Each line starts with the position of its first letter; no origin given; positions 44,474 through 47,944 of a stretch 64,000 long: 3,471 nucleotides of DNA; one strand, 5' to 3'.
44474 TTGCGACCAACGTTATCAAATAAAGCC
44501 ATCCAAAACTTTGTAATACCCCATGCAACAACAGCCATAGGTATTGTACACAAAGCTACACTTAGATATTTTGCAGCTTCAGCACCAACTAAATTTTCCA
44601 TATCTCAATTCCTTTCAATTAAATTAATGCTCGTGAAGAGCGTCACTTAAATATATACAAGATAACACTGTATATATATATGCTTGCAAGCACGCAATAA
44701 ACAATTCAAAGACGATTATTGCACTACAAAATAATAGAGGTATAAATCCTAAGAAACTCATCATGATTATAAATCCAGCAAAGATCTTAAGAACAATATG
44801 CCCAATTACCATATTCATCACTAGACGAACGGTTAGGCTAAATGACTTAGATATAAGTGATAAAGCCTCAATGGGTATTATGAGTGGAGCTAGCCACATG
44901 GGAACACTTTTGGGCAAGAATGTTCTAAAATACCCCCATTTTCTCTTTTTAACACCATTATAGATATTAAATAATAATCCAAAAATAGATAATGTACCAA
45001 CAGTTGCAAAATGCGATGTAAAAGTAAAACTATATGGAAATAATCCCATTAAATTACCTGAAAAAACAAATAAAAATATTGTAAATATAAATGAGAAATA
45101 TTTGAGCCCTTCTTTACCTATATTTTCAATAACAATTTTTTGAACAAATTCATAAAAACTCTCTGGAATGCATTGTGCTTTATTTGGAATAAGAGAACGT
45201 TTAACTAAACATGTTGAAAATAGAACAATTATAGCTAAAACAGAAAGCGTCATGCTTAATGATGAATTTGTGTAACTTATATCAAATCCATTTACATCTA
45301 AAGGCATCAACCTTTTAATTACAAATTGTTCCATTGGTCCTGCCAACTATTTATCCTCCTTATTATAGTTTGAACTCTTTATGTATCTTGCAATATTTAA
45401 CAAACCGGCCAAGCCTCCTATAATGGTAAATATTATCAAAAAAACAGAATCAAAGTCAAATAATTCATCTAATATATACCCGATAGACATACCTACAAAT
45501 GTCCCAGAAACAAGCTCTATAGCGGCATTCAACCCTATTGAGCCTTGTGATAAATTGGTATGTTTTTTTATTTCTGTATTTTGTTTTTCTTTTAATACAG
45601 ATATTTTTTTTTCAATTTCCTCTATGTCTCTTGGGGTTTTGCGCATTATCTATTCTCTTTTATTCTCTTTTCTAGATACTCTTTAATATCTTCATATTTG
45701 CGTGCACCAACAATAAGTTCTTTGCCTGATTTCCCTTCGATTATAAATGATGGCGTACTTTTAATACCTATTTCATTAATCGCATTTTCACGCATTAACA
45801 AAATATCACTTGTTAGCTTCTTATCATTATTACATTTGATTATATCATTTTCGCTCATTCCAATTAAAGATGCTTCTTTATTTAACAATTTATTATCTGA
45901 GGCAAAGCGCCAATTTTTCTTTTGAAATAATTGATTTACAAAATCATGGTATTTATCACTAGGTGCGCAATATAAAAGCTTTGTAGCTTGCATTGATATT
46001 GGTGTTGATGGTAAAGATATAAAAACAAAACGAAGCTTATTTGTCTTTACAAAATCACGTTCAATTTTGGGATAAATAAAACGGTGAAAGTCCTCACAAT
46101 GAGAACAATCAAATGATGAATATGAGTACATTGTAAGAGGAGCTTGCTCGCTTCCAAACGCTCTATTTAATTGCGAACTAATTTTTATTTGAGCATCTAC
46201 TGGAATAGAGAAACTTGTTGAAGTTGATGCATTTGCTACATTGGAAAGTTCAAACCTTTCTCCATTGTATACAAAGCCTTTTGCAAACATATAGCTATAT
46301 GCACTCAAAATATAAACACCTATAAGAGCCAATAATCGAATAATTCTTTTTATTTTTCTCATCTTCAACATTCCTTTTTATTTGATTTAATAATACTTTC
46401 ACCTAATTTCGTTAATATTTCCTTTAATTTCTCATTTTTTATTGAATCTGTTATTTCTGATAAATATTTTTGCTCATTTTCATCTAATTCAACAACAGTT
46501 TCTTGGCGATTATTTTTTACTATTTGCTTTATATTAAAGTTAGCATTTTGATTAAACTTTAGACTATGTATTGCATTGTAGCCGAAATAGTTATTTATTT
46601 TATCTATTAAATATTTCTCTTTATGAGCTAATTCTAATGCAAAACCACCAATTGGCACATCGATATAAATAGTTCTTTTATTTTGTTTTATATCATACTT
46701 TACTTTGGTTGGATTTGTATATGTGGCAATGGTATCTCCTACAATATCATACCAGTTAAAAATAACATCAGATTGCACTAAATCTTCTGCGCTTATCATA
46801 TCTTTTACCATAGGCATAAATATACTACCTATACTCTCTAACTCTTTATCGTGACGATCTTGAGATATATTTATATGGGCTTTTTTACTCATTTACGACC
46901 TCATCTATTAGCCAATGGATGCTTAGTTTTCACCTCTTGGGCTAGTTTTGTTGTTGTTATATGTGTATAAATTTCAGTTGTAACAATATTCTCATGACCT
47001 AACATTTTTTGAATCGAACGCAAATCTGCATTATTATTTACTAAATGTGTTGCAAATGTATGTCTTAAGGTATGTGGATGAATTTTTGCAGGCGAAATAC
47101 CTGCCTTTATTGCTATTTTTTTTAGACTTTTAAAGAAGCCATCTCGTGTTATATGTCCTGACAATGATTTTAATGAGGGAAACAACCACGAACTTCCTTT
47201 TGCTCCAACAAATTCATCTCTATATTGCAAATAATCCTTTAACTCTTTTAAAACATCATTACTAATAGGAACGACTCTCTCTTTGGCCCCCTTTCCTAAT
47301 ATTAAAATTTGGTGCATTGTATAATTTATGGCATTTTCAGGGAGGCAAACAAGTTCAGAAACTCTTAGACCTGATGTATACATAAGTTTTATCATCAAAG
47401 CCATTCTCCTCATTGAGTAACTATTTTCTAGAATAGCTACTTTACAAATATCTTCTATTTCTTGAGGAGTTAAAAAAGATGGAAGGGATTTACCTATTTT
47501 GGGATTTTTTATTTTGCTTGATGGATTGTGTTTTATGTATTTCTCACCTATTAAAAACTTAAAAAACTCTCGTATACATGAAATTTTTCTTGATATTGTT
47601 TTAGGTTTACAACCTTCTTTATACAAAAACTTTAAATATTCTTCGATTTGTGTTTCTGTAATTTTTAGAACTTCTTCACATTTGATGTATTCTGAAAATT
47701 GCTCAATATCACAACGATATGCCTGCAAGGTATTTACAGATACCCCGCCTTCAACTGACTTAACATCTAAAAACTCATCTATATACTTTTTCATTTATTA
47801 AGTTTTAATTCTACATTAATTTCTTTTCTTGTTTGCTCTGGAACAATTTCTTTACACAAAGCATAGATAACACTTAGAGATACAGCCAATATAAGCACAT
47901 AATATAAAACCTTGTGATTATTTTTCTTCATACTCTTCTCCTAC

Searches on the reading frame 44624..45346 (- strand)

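Call 111: search_protein_families(library=pfam, proteins=[window:44624-45346:-], max_evalue=0.0001)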
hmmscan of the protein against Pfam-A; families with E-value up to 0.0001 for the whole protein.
window:44624-45346:- (240 aa): 1 family
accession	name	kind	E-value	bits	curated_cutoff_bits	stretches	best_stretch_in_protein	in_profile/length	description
PF00119.25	ATP-synt_A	-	1e-53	182.8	33.9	1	32-234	4-217/217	ATP synthase A chain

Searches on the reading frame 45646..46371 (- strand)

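Call 111: search_protein_families(library=pfam, proteins=[window:45646-46371:-], max_evalue=0.0001)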
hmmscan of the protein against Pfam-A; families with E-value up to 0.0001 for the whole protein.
window:45646-46371:- (241 aa): 1 family
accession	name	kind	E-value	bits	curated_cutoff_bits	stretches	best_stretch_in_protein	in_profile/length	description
PF13462.12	Thioredoxin_4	-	5.6e-25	88.9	23.2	1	70-234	6-164/165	Thioredoxin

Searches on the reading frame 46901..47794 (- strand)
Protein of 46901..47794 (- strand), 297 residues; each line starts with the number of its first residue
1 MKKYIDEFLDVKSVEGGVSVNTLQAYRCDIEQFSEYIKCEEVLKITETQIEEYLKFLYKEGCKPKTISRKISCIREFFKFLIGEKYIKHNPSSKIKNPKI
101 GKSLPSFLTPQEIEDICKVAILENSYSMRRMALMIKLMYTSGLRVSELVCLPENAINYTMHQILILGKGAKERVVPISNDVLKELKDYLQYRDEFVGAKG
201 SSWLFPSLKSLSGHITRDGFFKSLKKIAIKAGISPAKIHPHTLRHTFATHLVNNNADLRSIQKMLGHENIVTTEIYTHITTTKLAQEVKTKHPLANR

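Call 111: search_protein_families(library=pfam, proteins=[window:46901-47794:-], max_evalue=0.0001)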
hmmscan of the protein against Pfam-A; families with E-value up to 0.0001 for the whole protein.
window:46901-47794:- (297 aa): 4 families
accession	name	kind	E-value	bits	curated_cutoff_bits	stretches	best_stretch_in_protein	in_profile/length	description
PF00589.27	Phage_integrase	-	9.4e-43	146.4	27.1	1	107-281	2-170/172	Phage integrase family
PF02899.23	Phage_int_SAM_1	-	6.5e-16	58.8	22.3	1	5-85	1-83/83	Phage integrase, N-terminal SAM-like domain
PF13102.12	Phage_int_SAM_5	-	1.3e-08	35.5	22.3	1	3-94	4-97/98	Phage integrase SAM-like domain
PF13495.12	Phage_int_SAM_4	-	2.1e-08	34.9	27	1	17-86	13-83/85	Phage integrase, N-terminal SAM-like domain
